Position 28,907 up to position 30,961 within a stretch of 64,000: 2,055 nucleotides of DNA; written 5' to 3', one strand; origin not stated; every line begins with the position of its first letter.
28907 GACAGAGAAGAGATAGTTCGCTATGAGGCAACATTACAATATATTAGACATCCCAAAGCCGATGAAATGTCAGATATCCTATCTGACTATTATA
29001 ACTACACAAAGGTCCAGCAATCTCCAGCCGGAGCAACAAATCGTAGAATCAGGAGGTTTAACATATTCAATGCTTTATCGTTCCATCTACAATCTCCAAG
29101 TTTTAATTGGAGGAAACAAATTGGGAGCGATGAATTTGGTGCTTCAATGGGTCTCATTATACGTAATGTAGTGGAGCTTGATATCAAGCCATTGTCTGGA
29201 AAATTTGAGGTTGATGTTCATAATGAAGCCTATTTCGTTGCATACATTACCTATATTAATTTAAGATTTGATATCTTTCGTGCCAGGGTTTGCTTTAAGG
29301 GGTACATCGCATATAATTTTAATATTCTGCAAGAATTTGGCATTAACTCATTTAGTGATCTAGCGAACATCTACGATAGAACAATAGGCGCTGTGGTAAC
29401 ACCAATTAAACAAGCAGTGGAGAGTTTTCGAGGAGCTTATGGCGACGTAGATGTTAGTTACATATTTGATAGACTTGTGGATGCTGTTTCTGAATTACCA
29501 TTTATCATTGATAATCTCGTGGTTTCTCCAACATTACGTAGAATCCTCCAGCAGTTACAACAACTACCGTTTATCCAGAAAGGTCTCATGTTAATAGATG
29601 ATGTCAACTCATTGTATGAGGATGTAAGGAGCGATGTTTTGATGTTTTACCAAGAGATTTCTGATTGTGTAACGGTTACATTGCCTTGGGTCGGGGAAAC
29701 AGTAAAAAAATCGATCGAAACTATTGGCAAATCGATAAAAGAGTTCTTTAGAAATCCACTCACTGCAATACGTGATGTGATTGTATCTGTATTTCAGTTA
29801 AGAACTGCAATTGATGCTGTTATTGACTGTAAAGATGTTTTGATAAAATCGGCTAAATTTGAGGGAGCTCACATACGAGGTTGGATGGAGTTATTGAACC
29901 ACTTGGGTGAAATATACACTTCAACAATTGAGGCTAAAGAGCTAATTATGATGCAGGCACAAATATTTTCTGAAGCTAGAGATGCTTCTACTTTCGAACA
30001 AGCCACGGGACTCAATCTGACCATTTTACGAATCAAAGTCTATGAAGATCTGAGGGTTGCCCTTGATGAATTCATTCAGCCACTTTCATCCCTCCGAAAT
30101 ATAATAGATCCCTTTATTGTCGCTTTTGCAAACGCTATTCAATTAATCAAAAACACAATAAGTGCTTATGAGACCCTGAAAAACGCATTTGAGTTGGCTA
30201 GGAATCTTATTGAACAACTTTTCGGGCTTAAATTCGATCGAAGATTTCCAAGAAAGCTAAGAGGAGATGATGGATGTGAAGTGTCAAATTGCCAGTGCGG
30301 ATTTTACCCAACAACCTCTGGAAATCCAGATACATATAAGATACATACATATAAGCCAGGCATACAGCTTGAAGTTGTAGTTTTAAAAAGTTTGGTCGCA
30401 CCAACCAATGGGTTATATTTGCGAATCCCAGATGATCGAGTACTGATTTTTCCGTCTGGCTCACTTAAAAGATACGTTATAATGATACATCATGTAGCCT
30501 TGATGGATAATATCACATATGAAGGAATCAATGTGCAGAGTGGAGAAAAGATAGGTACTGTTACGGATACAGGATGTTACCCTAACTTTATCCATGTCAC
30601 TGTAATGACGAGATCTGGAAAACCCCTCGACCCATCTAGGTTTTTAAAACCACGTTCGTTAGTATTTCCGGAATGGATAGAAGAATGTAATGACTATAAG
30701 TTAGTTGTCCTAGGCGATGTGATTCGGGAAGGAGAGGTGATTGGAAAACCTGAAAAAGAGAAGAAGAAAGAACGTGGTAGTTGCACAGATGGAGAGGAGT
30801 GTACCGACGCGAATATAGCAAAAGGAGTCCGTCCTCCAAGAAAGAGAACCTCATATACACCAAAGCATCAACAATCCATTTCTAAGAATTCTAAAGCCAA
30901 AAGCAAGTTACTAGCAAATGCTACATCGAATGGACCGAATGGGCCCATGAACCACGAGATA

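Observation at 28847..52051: Phase-consistent 13-exon gene encoding an about 4,580-aa single-pass membrane protein with an unprecedented domain combination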

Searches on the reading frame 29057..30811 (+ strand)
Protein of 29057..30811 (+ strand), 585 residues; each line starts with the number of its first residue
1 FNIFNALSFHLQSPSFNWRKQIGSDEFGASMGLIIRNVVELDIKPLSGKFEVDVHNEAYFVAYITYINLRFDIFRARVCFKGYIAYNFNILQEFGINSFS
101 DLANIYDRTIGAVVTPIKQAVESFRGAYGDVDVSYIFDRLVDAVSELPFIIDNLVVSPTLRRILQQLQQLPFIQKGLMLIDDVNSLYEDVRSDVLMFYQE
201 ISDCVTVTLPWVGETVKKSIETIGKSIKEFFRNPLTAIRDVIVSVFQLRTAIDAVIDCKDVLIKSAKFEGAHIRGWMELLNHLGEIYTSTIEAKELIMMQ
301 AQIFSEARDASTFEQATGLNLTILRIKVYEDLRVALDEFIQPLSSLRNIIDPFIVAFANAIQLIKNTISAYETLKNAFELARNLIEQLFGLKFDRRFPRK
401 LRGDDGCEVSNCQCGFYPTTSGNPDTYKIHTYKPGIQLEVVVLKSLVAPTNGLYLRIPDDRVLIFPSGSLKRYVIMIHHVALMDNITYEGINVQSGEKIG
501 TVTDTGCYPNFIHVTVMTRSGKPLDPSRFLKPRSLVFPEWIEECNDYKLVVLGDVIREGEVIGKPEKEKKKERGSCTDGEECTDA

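Call 38: find_homologous_proteins(query=A3, max_evalue=0.00001)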
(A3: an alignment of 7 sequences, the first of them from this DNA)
Query A3 (7 sequences) (585 aa, profile of the alignment): 3 proteins with E <= 0.00001 among 8000 candidates.
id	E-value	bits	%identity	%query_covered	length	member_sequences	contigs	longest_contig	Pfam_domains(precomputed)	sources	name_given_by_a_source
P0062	5.0e-195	667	60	79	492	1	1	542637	-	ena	-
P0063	3.0e-140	487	71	54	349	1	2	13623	-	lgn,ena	-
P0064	8.8e-36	142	40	16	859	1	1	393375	PF13472.13,PF00657.29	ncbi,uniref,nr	ncbi:unnamed protein product [Mytilus edulis]|uniref:Uncharacterized protein n=1 Tax=Mytilus edulis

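Call 50: search_protein_representatives(alignment_id=A3)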
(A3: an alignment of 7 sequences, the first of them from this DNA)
Query: 7 sequences, 581 profile positions. Proteins with E-value up to 0.001 (for the whole library): 672; up to 1e-10: 197; up to 1e-30: 56. The best 150 are listed.
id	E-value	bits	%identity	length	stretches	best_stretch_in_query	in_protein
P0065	1.1e-228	776.8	-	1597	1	30-581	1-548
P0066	5.4e-193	659.1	-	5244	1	6-572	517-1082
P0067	5.6e-148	510.4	-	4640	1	5-567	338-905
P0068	1.3e-134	466.2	-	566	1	201-578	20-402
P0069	7.3e-132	457.2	-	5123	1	4-568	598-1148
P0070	6.9e-130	450.7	-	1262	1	2-565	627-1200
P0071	1.4e-129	449.6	-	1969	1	3-572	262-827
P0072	4.1e-127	441.5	-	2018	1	3-562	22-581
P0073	3.5e-116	405.4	-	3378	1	4-556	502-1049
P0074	1.4e-112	393.5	-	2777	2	4-381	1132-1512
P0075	4.0e-111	388.7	-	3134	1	4-570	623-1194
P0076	2.7e-107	376.1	-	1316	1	3-572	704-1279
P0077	2.5e-106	372.9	-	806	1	3-323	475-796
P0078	1.7e-95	337.1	-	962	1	5-497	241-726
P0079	3.6e-94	332.8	-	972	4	331-517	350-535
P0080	3.4e-90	319.6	-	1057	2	3-384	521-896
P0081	8.0e-87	308.5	-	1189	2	203-554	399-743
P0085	6.1e-72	259.3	-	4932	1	15-571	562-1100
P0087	4.1e-68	246.7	-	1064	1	4-566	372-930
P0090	3.0e-59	217.4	-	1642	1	82-545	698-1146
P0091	1.2e-58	215.4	-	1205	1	16-561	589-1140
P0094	1.1e-56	208.9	-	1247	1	85-563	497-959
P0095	2.0e-56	208.1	-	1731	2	2-125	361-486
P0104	1.3e-45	172.4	-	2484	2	184-381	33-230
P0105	1.9e-45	171.8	-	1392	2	6-245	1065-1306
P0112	1.9e-35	138.9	-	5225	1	6-567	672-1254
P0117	1.5e-32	129.3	-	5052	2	332-556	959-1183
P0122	1.6e-29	119.3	-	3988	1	7-566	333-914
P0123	2.0e-29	119.0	-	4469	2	363-556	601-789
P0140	9.5e-23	96.9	-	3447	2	6-252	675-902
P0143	2.2e-22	95.7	-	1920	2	346-568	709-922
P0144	2.6e-22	95.5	-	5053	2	349-565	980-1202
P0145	8.9e-22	93.7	-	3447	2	7-251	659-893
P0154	6.1e-19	84.3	-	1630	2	7-106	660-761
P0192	2.7e-13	65.7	-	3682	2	209-563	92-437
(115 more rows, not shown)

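Call 51: list_cluster_members(proteins=[P0066, P0067, P0069, P0085, P0112, P0117, P0144, P0122, P0123, P0073])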
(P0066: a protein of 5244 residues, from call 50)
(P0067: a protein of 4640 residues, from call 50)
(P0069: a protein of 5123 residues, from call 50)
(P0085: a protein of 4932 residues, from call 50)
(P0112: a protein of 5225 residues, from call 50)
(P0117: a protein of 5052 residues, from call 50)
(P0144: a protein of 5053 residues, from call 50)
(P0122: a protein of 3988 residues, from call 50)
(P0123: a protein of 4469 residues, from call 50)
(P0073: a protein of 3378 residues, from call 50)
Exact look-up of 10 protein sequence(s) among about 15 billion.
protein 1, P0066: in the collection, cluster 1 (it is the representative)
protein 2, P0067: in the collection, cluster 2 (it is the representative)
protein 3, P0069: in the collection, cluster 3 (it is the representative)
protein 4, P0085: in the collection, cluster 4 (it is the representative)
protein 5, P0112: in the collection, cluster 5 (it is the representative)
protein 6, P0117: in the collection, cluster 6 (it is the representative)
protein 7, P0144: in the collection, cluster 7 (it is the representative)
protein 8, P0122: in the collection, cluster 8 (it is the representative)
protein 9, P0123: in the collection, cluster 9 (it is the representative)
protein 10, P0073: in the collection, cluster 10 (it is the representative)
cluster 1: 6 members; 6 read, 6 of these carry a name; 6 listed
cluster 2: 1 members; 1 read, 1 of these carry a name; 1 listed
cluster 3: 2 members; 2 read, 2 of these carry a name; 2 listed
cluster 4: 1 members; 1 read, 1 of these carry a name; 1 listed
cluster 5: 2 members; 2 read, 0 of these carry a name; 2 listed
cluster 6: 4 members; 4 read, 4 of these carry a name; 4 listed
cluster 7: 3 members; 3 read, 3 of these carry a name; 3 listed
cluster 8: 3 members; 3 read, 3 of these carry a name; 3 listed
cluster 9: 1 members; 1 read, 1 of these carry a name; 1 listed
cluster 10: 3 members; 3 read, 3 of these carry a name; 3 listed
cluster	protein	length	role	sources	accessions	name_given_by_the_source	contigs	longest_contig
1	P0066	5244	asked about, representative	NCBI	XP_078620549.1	uncharacterized protein LOC144887293 isoform X2 [Branchiostoma floridae x Branchiostoma ...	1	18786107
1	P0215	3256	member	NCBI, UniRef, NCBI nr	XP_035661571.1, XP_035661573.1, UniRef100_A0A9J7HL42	uncharacterized protein LOC118405867 [Branchiostoma floridae] | Uncharacterized protein LOC118405867 n=1 Tax=Branchiostoma floridae TaxID=7739 ...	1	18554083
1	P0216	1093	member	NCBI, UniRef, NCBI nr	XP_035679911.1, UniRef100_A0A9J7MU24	uncharacterized protein LOC118418180 [Branchiostoma floridae] | Uncharacterized protein LOC118418180 n=1 Tax=Branchiostoma floridae TaxID=7739 ...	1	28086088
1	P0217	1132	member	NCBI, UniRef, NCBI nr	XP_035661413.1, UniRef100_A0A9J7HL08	uncharacterized protein LOC118405778 [Branchiostoma floridae] | Uncharacterized protein LOC118405778 n=1 Tax=Branchiostoma floridae TaxID=7739 ...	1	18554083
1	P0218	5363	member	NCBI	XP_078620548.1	uncharacterized protein LOC144887293 isoform X1 [Branchiostoma floridae x Branchiostoma ...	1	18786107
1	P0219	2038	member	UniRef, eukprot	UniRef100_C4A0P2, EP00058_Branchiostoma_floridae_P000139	Uncharacterized protein n=1 Tax=Branchiostoma floridae TaxID=7739 RepID=C4A0P2_BRAFL | XP_002585627.1 hypothetical protein BRAFLDRAFT_133116 [Branchiostoma floridae]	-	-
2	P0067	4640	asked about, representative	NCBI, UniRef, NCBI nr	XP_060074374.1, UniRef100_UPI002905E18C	uncharacterized protein LOC132554093 [Ylistrum balloti] | uncharacterized protein LOC132554093 n=1 Tax=Ylistrum balloti TaxID=509963 ...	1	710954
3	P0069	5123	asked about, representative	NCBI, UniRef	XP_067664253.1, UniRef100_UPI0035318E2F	uncharacterized protein [Haliotis asinina] | uncharacterized protein n=1 Tax=Haliotis asinina TaxID=109174 RepID=UPI0035318E2F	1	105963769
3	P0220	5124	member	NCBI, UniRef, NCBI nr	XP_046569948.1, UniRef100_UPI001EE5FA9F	uncharacterized protein LOC124278272 [Haliotis rubra] | uncharacterized protein LOC124278272 n=1 Tax=Haliotis rubra TaxID=36100 ...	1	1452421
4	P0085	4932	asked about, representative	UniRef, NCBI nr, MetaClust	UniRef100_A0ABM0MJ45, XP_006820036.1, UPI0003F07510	Uncharacterized protein LOC102804939 n=1 Tax=Saccoglossus kowalevskii TaxID=10224 ... | PREDICTED: uncharacterized protein LOC102804939 [Saccoglossus kowalevskii] | status=active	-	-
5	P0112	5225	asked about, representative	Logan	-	-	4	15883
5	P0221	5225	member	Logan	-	-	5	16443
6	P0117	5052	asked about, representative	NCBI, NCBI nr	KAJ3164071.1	hypothetical protein HDU88_005725 [Geranomyces variabilis]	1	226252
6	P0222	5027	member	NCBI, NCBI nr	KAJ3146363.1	hypothetical protein HDU89_006228 [Geranomyces variabilis]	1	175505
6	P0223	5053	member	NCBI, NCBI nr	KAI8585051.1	hypothetical protein BDZ88DRAFT_510936 [Geranomyces variabilis]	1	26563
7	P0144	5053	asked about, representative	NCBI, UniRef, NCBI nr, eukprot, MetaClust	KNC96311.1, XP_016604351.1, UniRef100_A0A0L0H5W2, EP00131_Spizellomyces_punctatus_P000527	uncharacterized protein SPPG_08216 [Spizellomyces punctatus DAOM BR117] | Uncharacterized protein n=2 Tax=Spizellomyces punctatus (strain DAOM BR117) TaxID=645134 ... | XP_016604351.1 hypothetical protein SPPG_08216 [Spizellomyces punctatus DAOM BR117]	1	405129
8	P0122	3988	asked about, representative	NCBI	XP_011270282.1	hypothetical protein CAOG_08671, partial [Capsaspora owczarzaki ATCC 30864]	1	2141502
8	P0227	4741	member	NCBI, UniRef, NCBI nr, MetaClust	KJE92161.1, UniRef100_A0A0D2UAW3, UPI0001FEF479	hypothetical protein CAOG_009637 [Capsaspora owczarzaki ATCC 30864] | Fibronectin type-III domain-containing protein n=3 Tax=Capsaspora owczarzaki (strain ATCC ... | status=active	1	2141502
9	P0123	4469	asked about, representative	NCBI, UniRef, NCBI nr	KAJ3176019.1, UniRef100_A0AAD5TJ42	hypothetical protein HDU87_005536 [Geranomyces variabilis] | Uncharacterized protein n=1 Tax=Geranomyces variabilis TaxID=109894 RepID=A0AAD5TJ42_9FUNG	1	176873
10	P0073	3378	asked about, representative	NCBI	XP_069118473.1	uncharacterized protein [Argopecten irradians]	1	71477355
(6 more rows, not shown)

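Call 61: search_protein_families(library=pfam, max_evalue=0.01, proteins=[P0085, P0227])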
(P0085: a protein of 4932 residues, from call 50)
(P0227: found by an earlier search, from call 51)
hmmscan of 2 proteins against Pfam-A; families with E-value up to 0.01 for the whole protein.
P0085 (4932 aa): 4 families
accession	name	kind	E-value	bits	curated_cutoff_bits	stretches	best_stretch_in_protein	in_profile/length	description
PF00041.27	fn3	-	1.5e-09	38.3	25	0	3495-3555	13-58/84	Fibronectin type III domain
PF17963.7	Big_9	-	1.6e-06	29.3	23.6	1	4394-4469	1-74/89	Bacterial Ig domain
PF25059.1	FN3_DSCAM-DSCAML_C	-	7e-06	26.7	39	0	3164-3223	16-72/89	DSCAM/DSCAML C-terminal Fn3-like domain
PF01347.28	Vitellogenin_N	-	0.00058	19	24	1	116-199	84-163/590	Lipoprotein amino terminal region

P0227 (4741 aa): 11 families
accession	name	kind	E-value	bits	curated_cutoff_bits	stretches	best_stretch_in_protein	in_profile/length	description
PF12947.13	EGF_3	-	4.1e-30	104.2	28.5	5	3821-3850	7-36/36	EGF domain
PF01347.28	Vitellogenin_N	-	2.9e-16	59.6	24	1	48-293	323-556/590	Lipoprotein amino terminal region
PF13646.12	HEAT_2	-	1.5e-10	41.6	27.7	1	219-292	14-86/88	HEAT repeats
PF00008.33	EGF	-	2.6e-10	40.8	21.5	2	3821-3846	5-31/32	EGF-like domain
PF00041.27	fn3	-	7.1e-09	36.2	25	0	3050-3151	11-72/84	Fibronectin type III domain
PF12662.13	cEGF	-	1.6e-07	31.5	26.6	1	3834-3855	1-24/24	Complement Clr-like EGF-like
PF07645.21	EGF_CA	-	8.3e-07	29.6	27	3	3900-3938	2-43/43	Calcium-binding EGF domain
PF12661.13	hEGF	-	0.00029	21.6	29.3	1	3822-3843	1-22/22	Human growth factor-like EGF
PF24489.1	Ig_J_second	-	0.00035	21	27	0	2439-2472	57-91/105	Tip attachment protein J second Ig-like domain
PF16656.11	Pur_ac_phosph_N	-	0.00068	20.6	30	0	2529-2589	23-82/93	Purple acid Phosphatase, N-terminal domain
PF01033.22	Somatomedin_B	-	0.0032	18.2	23.1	1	4696-4739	2-38/40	Somatomedin B domain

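Call 67: list_cluster_members(proteins=[P0070, P0071, P0072, P0074, P0075, P0076, P0140, P0145, P0192, P0104])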
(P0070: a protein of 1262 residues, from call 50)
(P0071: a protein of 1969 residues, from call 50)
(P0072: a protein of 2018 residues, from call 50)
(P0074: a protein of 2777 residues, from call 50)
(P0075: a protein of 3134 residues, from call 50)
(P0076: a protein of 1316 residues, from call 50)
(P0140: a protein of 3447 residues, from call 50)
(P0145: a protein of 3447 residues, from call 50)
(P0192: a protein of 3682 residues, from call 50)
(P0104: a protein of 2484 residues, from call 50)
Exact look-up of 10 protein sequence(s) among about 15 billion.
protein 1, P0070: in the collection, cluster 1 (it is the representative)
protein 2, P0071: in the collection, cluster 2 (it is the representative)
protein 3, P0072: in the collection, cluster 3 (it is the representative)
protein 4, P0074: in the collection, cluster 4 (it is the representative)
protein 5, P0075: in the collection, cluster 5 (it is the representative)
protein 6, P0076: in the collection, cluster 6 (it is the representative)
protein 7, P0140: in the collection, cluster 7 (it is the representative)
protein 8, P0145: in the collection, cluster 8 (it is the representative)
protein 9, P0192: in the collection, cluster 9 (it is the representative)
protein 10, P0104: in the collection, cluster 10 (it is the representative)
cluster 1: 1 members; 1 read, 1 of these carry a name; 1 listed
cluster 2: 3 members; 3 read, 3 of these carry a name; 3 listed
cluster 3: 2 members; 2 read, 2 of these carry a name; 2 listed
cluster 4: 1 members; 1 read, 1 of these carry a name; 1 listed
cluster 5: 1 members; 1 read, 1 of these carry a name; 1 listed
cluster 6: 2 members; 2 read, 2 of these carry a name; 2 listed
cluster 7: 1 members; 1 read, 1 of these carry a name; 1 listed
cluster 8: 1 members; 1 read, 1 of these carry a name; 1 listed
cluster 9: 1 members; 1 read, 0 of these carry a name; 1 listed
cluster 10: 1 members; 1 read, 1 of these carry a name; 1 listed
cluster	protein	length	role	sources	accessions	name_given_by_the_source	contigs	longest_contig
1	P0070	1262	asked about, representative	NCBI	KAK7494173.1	hypothetical protein BaRGS_00014646, partial [Batillaria attramentaria]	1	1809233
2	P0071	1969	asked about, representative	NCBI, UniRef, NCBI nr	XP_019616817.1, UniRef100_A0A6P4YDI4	PREDICTED: uncharacterized protein LOC109464305 [Branchiostoma belcheri] | Uncharacterized protein LOC109464305 n=1 Tax=Branchiostoma belcheri TaxID=7741 ...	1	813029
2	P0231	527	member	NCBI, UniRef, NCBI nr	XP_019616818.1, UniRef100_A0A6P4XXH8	PREDICTED: uncharacterized protein LOC109464306 [Branchiostoma belcheri] | Uncharacterized protein LOC109464306 n=1 Tax=Branchiostoma belcheri TaxID=7741 ...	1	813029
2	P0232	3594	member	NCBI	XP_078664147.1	uncharacterized protein LOC144907218 [Branchiostoma floridae x Branchiostoma belcheri]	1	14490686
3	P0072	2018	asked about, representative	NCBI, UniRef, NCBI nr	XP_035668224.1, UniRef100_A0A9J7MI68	uncharacterized protein LOC118410558 isoform X2 [Branchiostoma floridae] | Uncharacterized protein LOC118410558 isoform X2 n=1 Tax=Branchiostoma floridae TaxID=7739 ...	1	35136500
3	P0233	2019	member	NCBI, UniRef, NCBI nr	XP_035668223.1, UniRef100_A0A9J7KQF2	uncharacterized protein LOC118410558 isoform X1 [Branchiostoma floridae] | Uncharacterized protein LOC118410558 isoform X1 n=1 Tax=Branchiostoma floridae TaxID=7739 ...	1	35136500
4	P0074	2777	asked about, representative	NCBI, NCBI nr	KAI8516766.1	hypothetical protein Bbelb_053470 [Branchiostoma belcheri]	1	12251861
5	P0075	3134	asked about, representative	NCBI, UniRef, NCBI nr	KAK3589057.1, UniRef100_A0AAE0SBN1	hypothetical protein CHS0354_008707 [Potamilus streckersoni] | Vitellogenin domain-containing protein n=1 Tax=Potamilus streckersoni TaxID=2493646 ...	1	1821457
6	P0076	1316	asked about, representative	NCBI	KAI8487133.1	hypothetical protein Bbelb_352030, partial [Branchiostoma belcheri]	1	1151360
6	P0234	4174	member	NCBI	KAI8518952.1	hypothetical protein Bbelb_022090, partial [Branchiostoma belcheri]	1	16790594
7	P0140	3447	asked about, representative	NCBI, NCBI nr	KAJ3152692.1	hypothetical protein HDU86_005567 [Geranomyces michiganensis]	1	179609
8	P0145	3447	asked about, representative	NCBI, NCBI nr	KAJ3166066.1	hypothetical protein HDU88_003611 [Geranomyces variabilis]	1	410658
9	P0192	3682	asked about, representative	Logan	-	-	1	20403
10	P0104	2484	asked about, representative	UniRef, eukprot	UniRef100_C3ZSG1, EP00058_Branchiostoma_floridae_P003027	SAP domain-containing protein n=1 Tax=Branchiostoma floridae TaxID=7739 RepID=C3ZSG1_BRAFL | XP_002588515.1 hypothetical protein BRAFLDRAFT_79470 [Branchiostoma floridae]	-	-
